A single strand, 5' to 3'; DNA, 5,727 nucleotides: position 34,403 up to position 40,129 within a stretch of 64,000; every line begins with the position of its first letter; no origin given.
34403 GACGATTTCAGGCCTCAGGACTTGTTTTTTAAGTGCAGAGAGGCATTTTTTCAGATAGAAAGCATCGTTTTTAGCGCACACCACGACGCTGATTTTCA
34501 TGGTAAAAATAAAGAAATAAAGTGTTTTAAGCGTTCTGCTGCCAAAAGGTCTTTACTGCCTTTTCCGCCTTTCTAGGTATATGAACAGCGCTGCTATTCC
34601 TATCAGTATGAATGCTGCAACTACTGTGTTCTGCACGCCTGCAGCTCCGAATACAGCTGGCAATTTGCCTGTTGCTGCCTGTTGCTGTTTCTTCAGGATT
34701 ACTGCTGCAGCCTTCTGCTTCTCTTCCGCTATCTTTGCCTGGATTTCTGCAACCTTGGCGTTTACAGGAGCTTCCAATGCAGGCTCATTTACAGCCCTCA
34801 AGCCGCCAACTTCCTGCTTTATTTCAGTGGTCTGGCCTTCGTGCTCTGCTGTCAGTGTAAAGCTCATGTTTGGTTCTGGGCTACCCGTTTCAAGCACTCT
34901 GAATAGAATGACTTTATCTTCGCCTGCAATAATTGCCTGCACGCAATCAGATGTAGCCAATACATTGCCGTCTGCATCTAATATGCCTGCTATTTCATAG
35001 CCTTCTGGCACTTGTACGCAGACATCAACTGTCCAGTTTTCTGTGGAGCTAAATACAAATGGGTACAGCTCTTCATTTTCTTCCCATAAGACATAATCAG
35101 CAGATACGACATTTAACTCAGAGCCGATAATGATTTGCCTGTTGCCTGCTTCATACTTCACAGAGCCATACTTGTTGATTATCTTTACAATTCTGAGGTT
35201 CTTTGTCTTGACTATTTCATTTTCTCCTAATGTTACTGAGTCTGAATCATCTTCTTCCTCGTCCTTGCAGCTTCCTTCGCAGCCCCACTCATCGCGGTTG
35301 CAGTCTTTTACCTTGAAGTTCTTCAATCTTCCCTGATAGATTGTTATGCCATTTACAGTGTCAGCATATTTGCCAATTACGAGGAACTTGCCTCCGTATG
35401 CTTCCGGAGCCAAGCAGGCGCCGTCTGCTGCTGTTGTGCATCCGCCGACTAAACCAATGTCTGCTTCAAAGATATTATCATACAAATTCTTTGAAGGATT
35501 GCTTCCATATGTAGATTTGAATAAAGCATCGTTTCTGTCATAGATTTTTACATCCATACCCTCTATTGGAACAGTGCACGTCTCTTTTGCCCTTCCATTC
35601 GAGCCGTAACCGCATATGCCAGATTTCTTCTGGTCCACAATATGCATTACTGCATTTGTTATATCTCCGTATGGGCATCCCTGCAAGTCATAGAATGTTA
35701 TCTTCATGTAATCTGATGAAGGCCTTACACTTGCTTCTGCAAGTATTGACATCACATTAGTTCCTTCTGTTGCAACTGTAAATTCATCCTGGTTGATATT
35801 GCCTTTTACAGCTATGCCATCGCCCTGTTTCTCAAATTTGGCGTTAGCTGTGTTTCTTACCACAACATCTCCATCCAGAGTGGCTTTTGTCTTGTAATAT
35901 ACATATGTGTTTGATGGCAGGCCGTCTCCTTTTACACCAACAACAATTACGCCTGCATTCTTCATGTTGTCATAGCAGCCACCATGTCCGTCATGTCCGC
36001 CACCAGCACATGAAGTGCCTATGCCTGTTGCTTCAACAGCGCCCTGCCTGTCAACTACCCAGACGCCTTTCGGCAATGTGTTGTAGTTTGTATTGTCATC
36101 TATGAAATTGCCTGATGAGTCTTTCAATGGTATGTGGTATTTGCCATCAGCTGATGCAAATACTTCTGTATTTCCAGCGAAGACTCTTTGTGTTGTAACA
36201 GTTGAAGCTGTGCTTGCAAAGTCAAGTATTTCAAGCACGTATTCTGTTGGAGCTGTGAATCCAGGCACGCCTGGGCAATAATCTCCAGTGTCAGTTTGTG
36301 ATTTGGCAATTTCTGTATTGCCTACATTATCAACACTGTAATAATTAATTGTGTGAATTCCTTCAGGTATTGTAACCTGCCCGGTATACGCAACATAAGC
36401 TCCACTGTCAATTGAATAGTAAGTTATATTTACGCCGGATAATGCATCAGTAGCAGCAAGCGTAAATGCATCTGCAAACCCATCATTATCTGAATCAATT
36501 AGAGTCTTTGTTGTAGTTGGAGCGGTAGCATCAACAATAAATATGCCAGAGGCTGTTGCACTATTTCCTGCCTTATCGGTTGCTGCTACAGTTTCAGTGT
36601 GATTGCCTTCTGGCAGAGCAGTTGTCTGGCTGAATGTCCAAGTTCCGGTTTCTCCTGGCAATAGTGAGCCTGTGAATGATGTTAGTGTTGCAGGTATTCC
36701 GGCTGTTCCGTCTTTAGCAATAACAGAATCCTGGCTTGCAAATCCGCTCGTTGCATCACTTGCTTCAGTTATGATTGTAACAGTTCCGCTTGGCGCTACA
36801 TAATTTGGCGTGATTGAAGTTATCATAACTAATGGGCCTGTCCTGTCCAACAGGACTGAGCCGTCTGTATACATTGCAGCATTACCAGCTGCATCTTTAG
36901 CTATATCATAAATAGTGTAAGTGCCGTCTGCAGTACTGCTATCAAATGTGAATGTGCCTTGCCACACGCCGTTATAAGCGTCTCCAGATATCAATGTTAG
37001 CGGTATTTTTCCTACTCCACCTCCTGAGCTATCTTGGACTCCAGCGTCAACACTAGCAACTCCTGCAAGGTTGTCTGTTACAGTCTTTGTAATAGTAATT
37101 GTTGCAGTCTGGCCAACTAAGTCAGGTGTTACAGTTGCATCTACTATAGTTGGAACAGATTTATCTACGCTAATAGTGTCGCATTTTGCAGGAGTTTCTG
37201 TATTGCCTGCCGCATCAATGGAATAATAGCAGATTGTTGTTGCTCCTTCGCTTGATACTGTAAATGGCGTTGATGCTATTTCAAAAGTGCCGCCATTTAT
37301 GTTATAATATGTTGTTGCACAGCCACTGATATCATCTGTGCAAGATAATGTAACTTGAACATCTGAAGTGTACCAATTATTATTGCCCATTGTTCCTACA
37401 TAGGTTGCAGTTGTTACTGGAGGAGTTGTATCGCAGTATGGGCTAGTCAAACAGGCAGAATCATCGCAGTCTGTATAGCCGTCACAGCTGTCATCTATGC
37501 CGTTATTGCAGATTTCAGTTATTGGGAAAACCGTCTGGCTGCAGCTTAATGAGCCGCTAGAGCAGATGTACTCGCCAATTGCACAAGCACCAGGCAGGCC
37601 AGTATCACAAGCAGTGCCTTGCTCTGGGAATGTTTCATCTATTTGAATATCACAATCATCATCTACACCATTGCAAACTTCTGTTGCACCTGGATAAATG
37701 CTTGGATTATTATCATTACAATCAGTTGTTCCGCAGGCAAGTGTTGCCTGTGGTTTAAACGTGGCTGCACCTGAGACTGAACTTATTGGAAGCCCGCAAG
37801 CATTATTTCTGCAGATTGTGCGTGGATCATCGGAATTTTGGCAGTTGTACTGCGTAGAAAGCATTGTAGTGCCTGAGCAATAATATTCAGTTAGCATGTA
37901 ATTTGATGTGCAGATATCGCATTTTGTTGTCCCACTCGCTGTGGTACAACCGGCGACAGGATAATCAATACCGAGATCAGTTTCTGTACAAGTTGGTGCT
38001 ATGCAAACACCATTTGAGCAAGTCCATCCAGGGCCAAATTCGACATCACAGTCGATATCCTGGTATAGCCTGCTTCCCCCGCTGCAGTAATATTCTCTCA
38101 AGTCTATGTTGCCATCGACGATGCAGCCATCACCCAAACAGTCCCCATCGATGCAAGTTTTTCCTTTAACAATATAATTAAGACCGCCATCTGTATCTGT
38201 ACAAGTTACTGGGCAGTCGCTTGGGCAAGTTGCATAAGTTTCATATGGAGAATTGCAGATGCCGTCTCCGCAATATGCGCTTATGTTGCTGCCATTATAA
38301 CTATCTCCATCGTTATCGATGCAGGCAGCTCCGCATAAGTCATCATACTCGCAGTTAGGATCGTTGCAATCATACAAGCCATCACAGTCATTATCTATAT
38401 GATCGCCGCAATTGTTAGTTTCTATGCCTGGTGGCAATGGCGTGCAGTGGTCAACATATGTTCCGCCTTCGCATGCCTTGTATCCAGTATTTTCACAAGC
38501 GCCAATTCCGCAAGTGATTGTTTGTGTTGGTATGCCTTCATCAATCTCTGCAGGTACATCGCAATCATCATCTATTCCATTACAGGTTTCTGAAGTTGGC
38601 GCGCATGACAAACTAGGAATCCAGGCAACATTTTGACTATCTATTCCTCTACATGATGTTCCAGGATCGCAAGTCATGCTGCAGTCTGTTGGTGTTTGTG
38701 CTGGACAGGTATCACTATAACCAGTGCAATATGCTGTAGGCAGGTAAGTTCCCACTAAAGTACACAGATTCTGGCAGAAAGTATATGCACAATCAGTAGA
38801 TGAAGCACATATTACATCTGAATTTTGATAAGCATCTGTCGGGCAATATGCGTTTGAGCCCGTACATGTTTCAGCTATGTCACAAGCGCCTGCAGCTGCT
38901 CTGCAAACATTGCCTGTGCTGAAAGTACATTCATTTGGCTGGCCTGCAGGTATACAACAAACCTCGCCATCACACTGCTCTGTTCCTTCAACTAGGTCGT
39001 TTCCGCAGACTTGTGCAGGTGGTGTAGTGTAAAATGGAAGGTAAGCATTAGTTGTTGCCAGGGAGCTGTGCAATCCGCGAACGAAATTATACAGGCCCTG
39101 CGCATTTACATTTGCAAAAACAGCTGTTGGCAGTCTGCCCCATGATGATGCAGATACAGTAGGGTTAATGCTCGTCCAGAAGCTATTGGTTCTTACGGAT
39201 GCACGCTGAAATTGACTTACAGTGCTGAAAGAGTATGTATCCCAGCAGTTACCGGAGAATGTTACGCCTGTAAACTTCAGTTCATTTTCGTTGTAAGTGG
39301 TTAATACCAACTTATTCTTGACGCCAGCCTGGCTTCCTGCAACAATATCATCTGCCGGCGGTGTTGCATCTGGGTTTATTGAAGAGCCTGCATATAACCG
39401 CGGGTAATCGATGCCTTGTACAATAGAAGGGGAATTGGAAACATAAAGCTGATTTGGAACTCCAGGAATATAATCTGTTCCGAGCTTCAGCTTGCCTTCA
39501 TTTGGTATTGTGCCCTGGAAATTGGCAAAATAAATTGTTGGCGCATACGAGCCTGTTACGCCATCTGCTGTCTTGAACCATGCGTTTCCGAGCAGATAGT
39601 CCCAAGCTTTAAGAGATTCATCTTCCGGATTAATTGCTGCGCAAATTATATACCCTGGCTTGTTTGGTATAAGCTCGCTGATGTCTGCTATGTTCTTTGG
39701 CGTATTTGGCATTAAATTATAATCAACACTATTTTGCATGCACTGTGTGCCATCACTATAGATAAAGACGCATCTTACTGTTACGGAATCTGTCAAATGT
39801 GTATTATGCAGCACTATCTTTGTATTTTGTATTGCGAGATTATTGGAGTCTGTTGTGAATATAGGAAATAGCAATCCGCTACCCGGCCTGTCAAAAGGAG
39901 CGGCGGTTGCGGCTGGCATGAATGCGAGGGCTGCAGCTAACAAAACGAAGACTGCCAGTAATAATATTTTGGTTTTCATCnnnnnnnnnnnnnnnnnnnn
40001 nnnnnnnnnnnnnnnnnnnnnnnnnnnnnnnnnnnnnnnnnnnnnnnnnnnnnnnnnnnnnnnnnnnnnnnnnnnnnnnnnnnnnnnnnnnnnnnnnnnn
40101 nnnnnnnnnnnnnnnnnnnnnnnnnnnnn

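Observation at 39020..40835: Recurring, tightly coupled 'X then Y' gene junction linking the two giant surface proteins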

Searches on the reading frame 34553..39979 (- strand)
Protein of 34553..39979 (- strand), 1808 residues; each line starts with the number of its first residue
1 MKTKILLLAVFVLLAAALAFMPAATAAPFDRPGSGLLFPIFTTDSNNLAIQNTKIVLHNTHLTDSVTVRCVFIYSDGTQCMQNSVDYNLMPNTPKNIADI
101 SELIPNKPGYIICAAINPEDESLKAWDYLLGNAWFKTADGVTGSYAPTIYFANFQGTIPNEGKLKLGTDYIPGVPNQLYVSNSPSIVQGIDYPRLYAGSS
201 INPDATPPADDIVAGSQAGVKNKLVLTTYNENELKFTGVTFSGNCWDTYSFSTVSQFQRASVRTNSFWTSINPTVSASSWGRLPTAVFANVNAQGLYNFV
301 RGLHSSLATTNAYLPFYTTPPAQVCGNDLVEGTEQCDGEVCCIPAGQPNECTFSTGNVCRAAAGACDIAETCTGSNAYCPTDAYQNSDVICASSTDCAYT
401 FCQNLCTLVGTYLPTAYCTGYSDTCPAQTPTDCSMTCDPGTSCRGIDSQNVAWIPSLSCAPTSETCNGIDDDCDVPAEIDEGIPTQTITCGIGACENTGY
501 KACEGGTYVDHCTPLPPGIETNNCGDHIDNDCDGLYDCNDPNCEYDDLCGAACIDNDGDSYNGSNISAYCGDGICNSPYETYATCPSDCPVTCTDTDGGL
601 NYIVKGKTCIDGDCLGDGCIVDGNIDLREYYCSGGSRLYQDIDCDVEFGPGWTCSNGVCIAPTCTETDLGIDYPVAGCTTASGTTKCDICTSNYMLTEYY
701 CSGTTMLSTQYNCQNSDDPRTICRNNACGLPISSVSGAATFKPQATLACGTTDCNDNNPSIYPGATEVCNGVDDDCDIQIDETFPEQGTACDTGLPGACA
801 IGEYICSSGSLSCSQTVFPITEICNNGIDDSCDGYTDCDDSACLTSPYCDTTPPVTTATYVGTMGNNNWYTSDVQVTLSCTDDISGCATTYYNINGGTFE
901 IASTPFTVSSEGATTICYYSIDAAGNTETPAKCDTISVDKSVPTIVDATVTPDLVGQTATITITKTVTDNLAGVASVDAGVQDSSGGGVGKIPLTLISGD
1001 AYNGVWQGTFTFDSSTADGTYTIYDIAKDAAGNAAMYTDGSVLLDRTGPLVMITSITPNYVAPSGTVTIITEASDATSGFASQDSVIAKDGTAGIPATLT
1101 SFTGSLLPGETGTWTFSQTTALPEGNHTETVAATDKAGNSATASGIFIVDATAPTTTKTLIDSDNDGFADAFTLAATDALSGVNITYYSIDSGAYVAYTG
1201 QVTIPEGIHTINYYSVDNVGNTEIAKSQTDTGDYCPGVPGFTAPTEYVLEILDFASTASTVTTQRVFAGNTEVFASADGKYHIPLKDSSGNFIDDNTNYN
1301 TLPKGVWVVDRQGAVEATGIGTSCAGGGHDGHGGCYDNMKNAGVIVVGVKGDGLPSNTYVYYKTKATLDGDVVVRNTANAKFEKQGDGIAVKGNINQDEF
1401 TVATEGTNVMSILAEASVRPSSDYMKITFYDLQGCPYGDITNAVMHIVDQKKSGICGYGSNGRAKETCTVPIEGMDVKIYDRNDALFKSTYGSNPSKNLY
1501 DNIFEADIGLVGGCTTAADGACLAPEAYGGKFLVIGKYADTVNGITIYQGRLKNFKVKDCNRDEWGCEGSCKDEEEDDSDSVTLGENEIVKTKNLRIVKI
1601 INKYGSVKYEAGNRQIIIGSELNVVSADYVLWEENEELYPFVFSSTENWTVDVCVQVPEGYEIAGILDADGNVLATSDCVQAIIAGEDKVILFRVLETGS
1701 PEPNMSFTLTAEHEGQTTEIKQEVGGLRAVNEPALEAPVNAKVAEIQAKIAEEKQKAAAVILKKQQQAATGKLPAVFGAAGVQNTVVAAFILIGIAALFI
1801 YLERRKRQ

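Call 53: search_protein_families(library=pfam, proteins=[window:34553-39979:-], max_evalue=0.001)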
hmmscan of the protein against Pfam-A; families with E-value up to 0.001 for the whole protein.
window:34553-39979:- (1808 aa): 6 families
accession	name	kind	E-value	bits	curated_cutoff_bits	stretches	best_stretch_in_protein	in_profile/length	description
PF19077.6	Big_13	-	1.3e-11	45.3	27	1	1108-1150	58-101/102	Bacterial Ig-like domain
PF11617.13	Cu-binding_MopE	-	1.3e-10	41.8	27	1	753-782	1-30/30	Putative metal-binding motif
PF24893.1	DUF7743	-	5e-08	33.1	27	1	938-1029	2-86/120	Domain of unknown function (DUF7743)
PF13750.12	Big_3_3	-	0.0003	20.9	27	0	1119-1157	9-49/157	Bacterial Ig-like domain (group 3)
PF00200.28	Disintegrin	-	0.00054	21.1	35.1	1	333-382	30-75/75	Disintegrin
PF23034.1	DUF7035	-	0.00092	19.7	27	0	939-1053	2-123/137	Domain of unknown function (DUF7035)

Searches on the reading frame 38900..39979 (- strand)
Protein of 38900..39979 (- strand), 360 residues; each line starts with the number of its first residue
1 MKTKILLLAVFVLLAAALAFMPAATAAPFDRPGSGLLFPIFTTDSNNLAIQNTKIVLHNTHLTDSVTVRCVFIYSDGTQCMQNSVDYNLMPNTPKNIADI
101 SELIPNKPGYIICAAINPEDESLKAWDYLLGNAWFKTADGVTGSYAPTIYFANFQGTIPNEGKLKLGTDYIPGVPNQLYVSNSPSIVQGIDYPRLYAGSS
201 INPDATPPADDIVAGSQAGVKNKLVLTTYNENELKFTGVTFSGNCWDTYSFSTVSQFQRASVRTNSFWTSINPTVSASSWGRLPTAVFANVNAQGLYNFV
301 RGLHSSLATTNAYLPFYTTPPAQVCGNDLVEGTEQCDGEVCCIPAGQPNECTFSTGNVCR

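Call 9: search_protein_families(library=pfam, proteins=[window:38900-39979:-], max_evalue=1)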
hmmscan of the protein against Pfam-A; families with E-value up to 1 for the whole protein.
window:38900-39979:- (360 aa): 1 family
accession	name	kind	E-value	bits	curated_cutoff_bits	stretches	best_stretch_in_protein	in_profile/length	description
PF13663.11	DUF4148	-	0.095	13.6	27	1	1-28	1-28/62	Domain of unknown function (DUF4148)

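Call 10: search_protein_families(library=ncbifam, proteins=[window:38900-39979:-], max_evalue=1)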
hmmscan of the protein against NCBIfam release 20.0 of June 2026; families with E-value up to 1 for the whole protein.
window:38900-39979:- (360 aa): 1 family
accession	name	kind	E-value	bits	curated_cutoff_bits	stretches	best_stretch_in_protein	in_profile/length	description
TIGR04340.1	rSAM_ACGX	hypoth_equivalog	0.06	12.5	400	1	59-113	6-62/341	radical SAM/SPASM domain protein, ACGX system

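Call 13: find_homologous_proteins(query=window:38990-39979:-)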
Query window:38990-39979:- (330 aa): 2 proteins with E <= 0.001 among 3456 candidates.
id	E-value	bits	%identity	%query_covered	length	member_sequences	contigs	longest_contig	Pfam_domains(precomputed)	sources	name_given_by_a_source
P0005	6.1e-115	402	60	100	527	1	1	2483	PF13229.13,PF05048.20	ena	-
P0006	1.5e-67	246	48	93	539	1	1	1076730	-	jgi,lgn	jgi:hypothetical protein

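Call 15: find_encoding_contigs(protein=P0006, flank=10000)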
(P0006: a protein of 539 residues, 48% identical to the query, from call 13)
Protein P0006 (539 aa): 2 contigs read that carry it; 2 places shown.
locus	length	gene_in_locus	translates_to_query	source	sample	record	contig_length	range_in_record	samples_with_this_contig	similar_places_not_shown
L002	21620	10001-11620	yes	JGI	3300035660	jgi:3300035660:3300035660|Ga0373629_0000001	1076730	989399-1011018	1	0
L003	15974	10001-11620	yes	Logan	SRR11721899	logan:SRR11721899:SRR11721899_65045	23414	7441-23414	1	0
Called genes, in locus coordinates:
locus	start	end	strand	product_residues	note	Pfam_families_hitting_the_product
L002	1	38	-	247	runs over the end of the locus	PF17159:MASE3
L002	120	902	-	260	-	PF17159:MASE3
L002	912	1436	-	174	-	PF02830:V4R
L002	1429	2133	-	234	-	PF06745:ATPase, PF07088:GvpD_P-loop (faint), PF24336:DUF7504 (weak)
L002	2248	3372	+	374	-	PF00682:HMGL-like, PF22617:HCS_D2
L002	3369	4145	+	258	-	PF01040:UbiA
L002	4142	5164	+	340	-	PF01266:DAO (weak), PF01494:FAD_binding_3 (faint), PF05834:Lycopene_cycl (faint), PF07992:Pyr_redox_2 (weak)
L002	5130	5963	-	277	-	-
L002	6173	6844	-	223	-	PF06745:ATPase, PF13481:AAA_25 (weak), PF23442:DUF7125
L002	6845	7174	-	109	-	-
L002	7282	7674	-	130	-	PF01201:Ribosomal_S8e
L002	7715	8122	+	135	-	-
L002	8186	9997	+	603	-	PF05048:NosD, PF13229:Beta_helix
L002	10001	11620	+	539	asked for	-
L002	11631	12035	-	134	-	-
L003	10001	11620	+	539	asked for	-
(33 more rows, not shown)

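Call 16: find_encoding_contigs(protein=P0005, flank=10000)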
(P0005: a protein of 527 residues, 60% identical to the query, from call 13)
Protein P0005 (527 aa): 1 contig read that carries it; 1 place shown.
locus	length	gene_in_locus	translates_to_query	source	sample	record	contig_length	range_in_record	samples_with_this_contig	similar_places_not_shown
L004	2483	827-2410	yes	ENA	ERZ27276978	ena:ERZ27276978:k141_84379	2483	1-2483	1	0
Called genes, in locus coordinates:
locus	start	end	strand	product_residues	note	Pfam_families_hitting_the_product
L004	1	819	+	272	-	?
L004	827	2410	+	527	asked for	PF05048:NosD, PF13229:Beta_helix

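Call 60: predict_structure(alignment_id=A7)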
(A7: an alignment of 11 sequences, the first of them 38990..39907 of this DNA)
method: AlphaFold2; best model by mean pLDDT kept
length: 306 residues; sequences in the alignment: 11
mean_pLDDT: 60.4   pTM: 0.65
mean pLDDT of the five models: 60.4, 58.4, 57.7, 56.1, 52.1
residues with pLDDT >= 90: 9; 70-90: 106; 50-70: 91; < 50: 100
segments of 3 or more residues with pLDDT < 50: 1-7, 129-167, 179-192, 237-242, 251-253, 278-306
pLDDT, mean of each block of 10 residues (from residue 1): 44 81 83 89 86 75 90 78 84 76 80 75 61 33 30 32 47 62 40 54 65 63 69 52 55 50 61 51 35 29 32
secondary structure, 60 per line:
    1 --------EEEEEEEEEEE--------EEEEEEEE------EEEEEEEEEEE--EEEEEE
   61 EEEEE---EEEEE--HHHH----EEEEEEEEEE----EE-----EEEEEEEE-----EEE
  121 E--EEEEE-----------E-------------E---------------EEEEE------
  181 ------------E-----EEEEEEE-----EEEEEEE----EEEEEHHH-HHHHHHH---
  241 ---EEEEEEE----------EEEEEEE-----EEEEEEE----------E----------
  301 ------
elements in order: E9-19 E28-35 E42-52 E55-65 E69-73 H76-79 E84-93 E105-112 E118-121 E124-128 E170-174 E199-205 E211-217 E222-226 H231-237 E244-250 E261-267 E273-279

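Call 66: fold_search(model_id=the predicted structure, library=pdb)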
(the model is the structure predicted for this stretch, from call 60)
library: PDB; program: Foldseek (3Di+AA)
matches with E <= 10: 993; with E <= 0.001: 3
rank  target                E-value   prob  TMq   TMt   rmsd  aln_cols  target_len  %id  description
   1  1nc7_B                1.7e-04  1.00  0.28  0.68   4.0       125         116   12  Crystal Structure of Thermotoga maritima 1070 (released 2003-07-01)
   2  1nc7_A                3.0e-04  1.00  0.28  0.68   3.9       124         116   12  Crystal Structure of Thermotoga maritima 1070 (released 2003-07-01)
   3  1nc7_D                3.1e-04  1.00  0.29  0.66   4.1       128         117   11  Crystal Structure of Thermotoga maritima 1070 (released 2003-07-01)
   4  4h3w_B                3.0e-03  0.57  0.20  0.20  22.9       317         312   11  Crystal structure of a putative secreted protein (BDI_1231) from Parabacteroides distasonis ATCC 8503 at 2.00 A resolu (released 2012-11-14)
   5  6byc                  3.5e-03  0.20  0.15  0.07  17.9       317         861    9  Crystal structure of the GH2 exo-beta-mannanase from Xanthomonas axonopodis pv. citri (released 2018-07-18)
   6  4h3w_A                3.7e-03  0.54  0.20  0.20  22.7       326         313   11  Crystal structure of a putative secreted protein (BDI_1231) from Parabacteroides distasonis ATCC 8503 at 2.00 A resolu (released 2012-11-14)
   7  4kkp_B                3.9e-03  0.14  0.12  0.15  19.3       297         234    9  Crystal structure of Vibrio cholerae RbmA (crystal form 2) (released 2013-05-22)
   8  7usy_J                4.6e-03  0.12  0.13  0.12  25.4       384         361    8  Structure of C. elegans TMC-1 complex with ARRD-6 (released 2022-10-19)
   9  8vjr_C                4.9e-03  0.08  0.12  0.08  25.4       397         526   10  Cryo-EM structure of Tulane virus 9-6-17 variant capsid protein VP1 9-14-18, DTT-treated (released 2024-02-07)
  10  6byi_A                5.2e-03  0.14  0.13  0.06  19.0       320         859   10  Crystal structure of the acid-base mutant (E477A) of the GH2 exo-beta-mannanase from Xanthomonas axonopodis pv. citri (released 2018-07-18)
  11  6v7j_B                7.6e-03  0.14  0.15  0.13  19.6       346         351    8  The C2221 crystal form of canavalin at 173 K (released 2020-02-19)
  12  8y3r_A                8.1e-03  0.09  0.13  0.10  27.3       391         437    9  ASFV p72 in complex with Fab H3 (released 2024-09-04)
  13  6s6l_A                1.0e-02  0.18  0.19  0.13  22.3       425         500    7  Cryo-EM structure of murine norovirus (MNV-1) (released 2020-05-13)
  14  7vnn_D                1.1e-02  0.13  0.13  0.07  26.8       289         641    7  Complex structure of Clostridioides difficile enzymatic component (CDTa) and binding component (CDTb) pore with long s (released 2022-10-26)
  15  1lqs_R                1.1e-02  0.16  0.14  0.19  17.0       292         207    8  CRYSTAL STRUCTURE OF HUMAN CYTOMEGALOVIRUS IL-10 BOUND TO SOLUBLE HUMAN IL-10R1 (released 2002-07-17)
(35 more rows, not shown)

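Call 79: find_related_loci(query=A8, collection=metagenome_contigs, flank=8000)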
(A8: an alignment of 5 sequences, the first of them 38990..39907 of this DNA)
Query A8 (306 aa) in metagenome_contigs; peptide patterns used: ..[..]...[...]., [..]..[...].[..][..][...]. (x = any residue, [..] = any of these).
470 stretches matched a pattern, but none encodes a relative of the query by tblastn (E <= 1e-3).
